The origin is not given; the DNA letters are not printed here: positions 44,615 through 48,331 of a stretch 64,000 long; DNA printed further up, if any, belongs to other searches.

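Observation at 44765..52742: VirB10 and an inserted neighbour each carry ~1000 aa of a 17-residue 'DG-x-VVD-xx-GNVIG' repeat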

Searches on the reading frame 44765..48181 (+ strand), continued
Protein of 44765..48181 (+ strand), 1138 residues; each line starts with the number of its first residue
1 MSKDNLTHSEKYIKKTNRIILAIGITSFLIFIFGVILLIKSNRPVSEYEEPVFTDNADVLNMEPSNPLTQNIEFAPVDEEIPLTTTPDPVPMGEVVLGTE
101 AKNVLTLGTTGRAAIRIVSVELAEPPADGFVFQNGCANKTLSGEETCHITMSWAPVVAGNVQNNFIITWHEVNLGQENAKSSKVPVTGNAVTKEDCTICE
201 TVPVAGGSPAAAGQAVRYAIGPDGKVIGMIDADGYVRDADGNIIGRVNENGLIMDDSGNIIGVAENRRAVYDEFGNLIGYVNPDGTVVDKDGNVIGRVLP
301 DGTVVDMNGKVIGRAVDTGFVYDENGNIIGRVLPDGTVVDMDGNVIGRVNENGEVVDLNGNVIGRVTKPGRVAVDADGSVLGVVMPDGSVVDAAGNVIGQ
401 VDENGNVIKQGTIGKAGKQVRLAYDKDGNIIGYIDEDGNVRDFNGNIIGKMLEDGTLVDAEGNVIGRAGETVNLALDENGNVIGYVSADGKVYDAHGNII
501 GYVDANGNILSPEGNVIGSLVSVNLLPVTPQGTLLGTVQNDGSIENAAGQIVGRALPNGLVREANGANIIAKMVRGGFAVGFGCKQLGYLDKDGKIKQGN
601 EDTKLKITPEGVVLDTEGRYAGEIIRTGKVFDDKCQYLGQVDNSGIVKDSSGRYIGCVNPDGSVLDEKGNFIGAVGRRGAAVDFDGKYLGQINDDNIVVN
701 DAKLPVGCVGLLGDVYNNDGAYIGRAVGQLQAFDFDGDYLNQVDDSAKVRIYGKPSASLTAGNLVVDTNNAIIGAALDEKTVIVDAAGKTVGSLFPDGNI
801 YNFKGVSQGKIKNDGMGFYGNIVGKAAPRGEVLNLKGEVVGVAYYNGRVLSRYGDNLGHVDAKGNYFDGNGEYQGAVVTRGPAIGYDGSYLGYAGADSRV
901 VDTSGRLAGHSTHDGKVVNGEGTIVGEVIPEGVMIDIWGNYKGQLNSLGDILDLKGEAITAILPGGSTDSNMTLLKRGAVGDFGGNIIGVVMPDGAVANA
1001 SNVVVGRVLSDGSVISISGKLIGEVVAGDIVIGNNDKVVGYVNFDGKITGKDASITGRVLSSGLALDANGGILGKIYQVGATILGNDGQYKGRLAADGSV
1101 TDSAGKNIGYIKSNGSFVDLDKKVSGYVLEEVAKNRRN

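Call 33: find_encoding_contigs(protein=P0164, flank=10000, max_places=1)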
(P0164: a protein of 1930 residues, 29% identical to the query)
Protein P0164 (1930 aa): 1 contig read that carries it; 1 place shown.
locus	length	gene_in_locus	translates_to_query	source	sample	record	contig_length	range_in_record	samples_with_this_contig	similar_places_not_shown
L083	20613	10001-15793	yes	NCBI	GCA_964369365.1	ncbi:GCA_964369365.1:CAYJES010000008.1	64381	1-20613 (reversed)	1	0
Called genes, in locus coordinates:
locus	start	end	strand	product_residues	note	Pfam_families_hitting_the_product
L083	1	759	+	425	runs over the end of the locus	PF00675:Peptidase_M16 (weak), PF05193:Peptidase_M16_C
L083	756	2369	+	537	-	PF00342:PGI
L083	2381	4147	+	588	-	PF02518:HATPase_c, PF13589:HATPase_c_3, PF01119:DNA_mis_repair, PF08676:MutL_C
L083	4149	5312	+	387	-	PF01966:HD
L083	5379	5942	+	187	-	-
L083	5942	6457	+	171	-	-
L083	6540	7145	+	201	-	PF00588:SpoU_methylase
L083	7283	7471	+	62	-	-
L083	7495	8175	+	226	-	PF04335:VirB8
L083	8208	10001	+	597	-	PF03524:CagX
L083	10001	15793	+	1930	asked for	PF12396:DUF3659 (faint), PF21784:Bflower (faint), PF21785:Bflower_2, PF03743:TrbI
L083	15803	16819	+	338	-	PF00437:T2SSE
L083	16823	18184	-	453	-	PF13306:LRR_5 (weak)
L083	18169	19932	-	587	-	-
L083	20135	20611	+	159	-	?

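Call 34: find_encoding_contigs(protein=P0162, flank=10000, max_places=1)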
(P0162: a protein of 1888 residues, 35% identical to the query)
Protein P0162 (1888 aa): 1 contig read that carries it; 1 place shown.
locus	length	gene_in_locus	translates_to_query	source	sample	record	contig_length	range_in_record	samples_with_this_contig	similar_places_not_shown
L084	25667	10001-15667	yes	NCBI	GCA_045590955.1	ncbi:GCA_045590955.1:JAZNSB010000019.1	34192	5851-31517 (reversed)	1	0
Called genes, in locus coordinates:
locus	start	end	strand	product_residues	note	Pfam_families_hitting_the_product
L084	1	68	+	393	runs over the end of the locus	-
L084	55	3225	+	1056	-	-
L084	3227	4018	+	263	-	PF04335:VirB8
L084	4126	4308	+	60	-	-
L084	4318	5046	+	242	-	PF04335:VirB8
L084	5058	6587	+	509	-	PF03524:CagX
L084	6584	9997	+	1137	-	-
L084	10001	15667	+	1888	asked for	PF12396:DUF3659 (faint), PF21784:Bflower (faint), PF21785:Bflower_2, PF03743:TrbI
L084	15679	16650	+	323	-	PF01580:FtsK_SpoIIIE (faint), PF00437:T2SSE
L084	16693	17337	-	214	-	-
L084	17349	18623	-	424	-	-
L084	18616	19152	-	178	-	-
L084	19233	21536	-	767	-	-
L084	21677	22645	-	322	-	PF01381:HTH_3, PF07022:Phage_CI_repr (weak), PF12844:HTH_19 (weak), PF13443:HTH_26 (faint), PF13560:HTH_31, PF01381:HTH_3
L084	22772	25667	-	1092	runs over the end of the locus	PF04610:TrbL (weak)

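Call 46: search_solved_structures(query=window:44765-48178:+, max_evalue=0.01)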
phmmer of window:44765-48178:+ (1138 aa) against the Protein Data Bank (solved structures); distinct sequences matched with E-value up to 0.01: 0.

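Call 47: predict_structure(alignment_id=A2)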
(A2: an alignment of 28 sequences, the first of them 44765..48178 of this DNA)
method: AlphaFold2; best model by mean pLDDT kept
length: 1138 residues; sequences in the alignment: 28
mean_pLDDT: 81.0   pTM: 0.65
mean pLDDT of the five models: 81.0, 76.9, 75.2, 73.5, 71.1
residues with pLDDT >= 90: 269; 70-90: 738; 50-70: 64; < 50: 67
segments of 3 or more residues with pLDDT < 50: 1-7, 9-11, 40-66, 68-79, 199-213
pLDDT, mean of each block of 10 residues (from residue 1): 38 58 81 68 37 30 31 35 84 79 87 83 80 86 86 80 87 78 87 57 31 62 77 78 80 79 80 78 78 78 73 79 68 77 79 72 74 80 79 75 73 82 85 88 87 86 87 85 83 79 77 72 86 87 84 86 83 88 88 82 88 87 86 83 82 86 86 86 88 85 85 87 89 88 85 80 85 89 87 91 90 89 91 89 87 88 89 91 92 92 92 91 90 90 91 88 88 91 90 91 91 90 92 91 90 83 86 91 87 91 88 92 88 55
secondary structure, 60 per line:
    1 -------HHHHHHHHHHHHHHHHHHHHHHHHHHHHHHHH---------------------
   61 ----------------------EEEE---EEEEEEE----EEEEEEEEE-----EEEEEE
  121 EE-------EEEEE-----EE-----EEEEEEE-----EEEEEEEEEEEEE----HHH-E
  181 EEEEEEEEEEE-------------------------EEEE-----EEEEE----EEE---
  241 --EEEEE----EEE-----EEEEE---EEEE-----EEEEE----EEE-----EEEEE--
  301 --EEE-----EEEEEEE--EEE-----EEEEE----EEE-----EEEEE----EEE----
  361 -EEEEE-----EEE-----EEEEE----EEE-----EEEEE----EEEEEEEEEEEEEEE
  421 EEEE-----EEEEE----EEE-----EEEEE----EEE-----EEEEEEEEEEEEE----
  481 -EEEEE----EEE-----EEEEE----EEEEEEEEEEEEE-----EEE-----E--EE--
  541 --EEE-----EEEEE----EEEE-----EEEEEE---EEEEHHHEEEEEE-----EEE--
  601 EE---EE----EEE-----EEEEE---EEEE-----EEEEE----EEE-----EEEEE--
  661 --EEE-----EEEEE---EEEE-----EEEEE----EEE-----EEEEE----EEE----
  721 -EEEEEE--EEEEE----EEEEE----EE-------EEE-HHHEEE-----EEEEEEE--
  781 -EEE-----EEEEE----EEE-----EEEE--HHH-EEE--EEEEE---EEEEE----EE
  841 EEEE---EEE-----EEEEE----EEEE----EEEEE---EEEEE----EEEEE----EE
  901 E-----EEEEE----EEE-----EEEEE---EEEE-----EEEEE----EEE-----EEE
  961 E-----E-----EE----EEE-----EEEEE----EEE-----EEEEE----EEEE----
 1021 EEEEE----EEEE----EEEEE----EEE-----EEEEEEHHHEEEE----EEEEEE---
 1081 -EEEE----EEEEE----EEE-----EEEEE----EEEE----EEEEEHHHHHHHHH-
elements in order (helices of 4 or more, strands of 3 or more residues): H8-39 E83-86 E90-96 E101-109 E115-122 E130-134 E147-153 E159-171 E180-191 E217-220 E226-230 E235-237 E243-247 E252-254 E260-264 E268-271 E277-281 E286-288 E294-298 E303-305 E311-317 E320-322 E328-332 E337-339 E345-349 E354-356 E362-366 E372-374 E380-384 E389-391 E397-401 E406-424 E430-434 E439-441 E447-451 E456-458 E464-476 E482-486 E491-493 E499-503 E508-520 E526-528 E543-545 E551-555 E560-563 E569-574 E578-581 E585-590 E596-598 E612-614 E620-624 E628-631 E637-641 E646-648 E654-658 E663-665 E671-675 E679-682 E688-692 E697-699 E705-709 E714-716 E722-727 E730-734 E739-743 E757-759 E764-766 E772-778 E782-784 E790-794 E799-801 E807-810 E817-819 E822-826 E830-834 E839-844 E848-850 E856-860 E865-868 E873-877 E881-885 E890-894 E899-901 E907-911 E916-918 E924-928 E932-935 E941-945 E950-952 E958-961 E979-981 E987-991 E996-998 E1004-1008 E1013-1016 E1021-1025 E1030-1033 E1038-1042 E1047-1049 E1055-1060 E1064-1067 E1072-1077 E1082-1085 E1090-1094 E1099-1101 E1107-1111 E1116-1119 E1124-1128 H1129-1137

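Call 50: fold_search(model_id=the predicted structure, library=pdb)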
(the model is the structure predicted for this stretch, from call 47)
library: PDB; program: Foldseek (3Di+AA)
matches with E <= 10: 1845; with E <= 0.001: 355
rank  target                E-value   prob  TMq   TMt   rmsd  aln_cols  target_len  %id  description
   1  6fvi                  9.6e-09  1.00  0.10  0.65   5.0       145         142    9  ASH / PapD-like domain of human CEP192 (PapD-like domain 7) (released 2019-03-20)
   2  4aq1_C                1.1e-08  0.99  0.10  0.16  23.7       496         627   12  Structure of the SbsB S-layer protein of Geobacillus stearothermophilus PV72p2 in complex with nanobody KB6 (released 2012-06-13)
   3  7edd                  1.4e-08  0.69  0.09  0.08  33.6      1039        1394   12  Crystal structure of a serine protease from Streptococcus pyogenes (released 2021-05-12)
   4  5xyr                  1.8e-08  0.57  0.09  0.07  33.4      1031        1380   13  Crystal structure of a serine protease from Streptococcus species (released 2018-08-08)
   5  4aq1_A                1.9e-08  0.98  0.09  0.12  23.8       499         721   12  Structure of the SbsB S-layer protein of Geobacillus stearothermophilus PV72p2 in complex with nanobody KB6 (released 2012-06-13)
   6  6vjb                  2.0e-08  0.38  0.08  0.07  30.0       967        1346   12  Crystal structure of a catalytically inactive CXC Chemokine-degrading protease SpyCEP from Streptococcus pyogenes (released 2020-04-15)
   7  7sqc_2A               3.5e-08  1.00  0.08  0.12  18.9       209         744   10  Ciliary C1 central pair apparatus isolated from Chlamydomonas reinhardtii (released 2022-04-13)
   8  2e6j_MODEL_1_A        4.9e-08  1.00  0.08  0.66   3.6       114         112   14  Solution structure of the C-terminal PapD-like domain from human HYDIN protein (released 2007-07-03)
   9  7sqc_O1               6.4e-08  1.00  0.09  0.15   3.3       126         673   19  Ciliary C1 central pair apparatus isolated from Chlamydomonas reinhardtii (released 2022-04-13)
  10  4lk4                  1.0e-07  1.00  0.08  0.28   2.5       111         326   18  Structure of Vibrio cholerae VesB protease (released 2014-02-05)
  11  7som_J                1.0e-07  1.00  0.08  0.14   5.4       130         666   13  Ciliary C2 central pair apparatus isolated from Chlamydomonas reinhardtii (released 2022-04-13)
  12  9ijj_h                1.0e-07  1.00  0.08  0.06  10.2       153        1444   16  In situ structure of the central apparatus in mouse sperm axoneme. (released 2025-06-04)
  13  7ptb                  1.3e-07  1.00  0.09  0.30  13.0       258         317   11  Crystal structure of the SPD-2 domain of human CEP192 (released 2022-04-06)
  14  3qbt_F                1.4e-07  1.00  0.08  0.50   4.4       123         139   11  Crystal structure of OCRL1 540-678 in complex with Rab8a:GppNHp (released 2011-03-23)
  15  7sqc_M1               1.5e-07  1.00  0.08  0.16  15.5       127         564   20  Ciliary C1 central pair apparatus isolated from Chlamydomonas reinhardtii (released 2022-04-13)
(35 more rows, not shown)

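Call 60: search_protein_families(library=ncbifam, proteins=[window:44765-48178:+], max_evalue=0.01)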
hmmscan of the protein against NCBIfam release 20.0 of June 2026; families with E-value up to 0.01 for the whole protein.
window:44765-48178:+ (1138 aa): 2 families
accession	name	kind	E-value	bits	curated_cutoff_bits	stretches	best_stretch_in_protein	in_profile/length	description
TIGR01643.1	YD_repeat_2x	repeat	6.2e-17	61.3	15.8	0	271-302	1-36/42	YD repeat-containing protein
NF012200.0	choice_anch_D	domain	2.3e-05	24.8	45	1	84-166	18-100/108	choice-of-anchor D domain-containing protein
